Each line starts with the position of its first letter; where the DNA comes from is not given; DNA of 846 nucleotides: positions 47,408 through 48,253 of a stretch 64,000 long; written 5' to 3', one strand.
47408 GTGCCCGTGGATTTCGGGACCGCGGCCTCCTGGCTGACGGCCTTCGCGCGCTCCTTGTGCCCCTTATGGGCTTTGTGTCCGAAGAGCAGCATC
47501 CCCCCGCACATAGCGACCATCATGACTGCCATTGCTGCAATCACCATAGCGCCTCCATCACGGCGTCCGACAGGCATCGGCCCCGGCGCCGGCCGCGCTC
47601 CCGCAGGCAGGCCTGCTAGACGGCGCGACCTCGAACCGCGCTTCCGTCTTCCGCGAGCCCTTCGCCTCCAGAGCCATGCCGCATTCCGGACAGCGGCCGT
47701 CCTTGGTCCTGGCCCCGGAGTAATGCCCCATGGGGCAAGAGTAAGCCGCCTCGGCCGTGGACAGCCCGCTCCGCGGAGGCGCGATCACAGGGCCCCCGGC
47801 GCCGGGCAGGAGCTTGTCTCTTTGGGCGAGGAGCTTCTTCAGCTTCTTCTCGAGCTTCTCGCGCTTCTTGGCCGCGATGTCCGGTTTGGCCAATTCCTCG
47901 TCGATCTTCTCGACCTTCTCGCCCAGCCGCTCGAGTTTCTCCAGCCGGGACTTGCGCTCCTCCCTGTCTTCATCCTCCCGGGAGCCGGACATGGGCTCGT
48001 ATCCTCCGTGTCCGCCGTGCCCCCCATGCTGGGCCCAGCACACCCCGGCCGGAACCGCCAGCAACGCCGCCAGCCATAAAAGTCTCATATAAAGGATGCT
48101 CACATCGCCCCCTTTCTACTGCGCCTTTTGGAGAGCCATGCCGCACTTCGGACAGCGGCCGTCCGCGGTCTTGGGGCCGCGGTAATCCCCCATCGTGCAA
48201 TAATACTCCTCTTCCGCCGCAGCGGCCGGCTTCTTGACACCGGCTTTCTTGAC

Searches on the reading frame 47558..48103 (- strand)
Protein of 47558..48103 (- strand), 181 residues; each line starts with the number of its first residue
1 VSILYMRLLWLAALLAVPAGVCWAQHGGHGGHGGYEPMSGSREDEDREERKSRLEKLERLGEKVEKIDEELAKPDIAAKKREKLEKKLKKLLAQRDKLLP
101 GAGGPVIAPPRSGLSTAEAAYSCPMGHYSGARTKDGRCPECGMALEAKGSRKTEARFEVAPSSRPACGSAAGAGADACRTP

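Call 63: search_protein_families(library=pfam, proteins=[window:47558-48103:-], max_evalue=0.001)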
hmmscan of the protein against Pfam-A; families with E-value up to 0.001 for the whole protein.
window:47558-48103:- (181 aa): 1 family
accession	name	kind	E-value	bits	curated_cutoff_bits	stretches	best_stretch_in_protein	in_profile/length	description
PF19335.5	HMBD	-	8.7e-09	35.6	23.6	1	121-148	2-28/28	Heavy metal binding domain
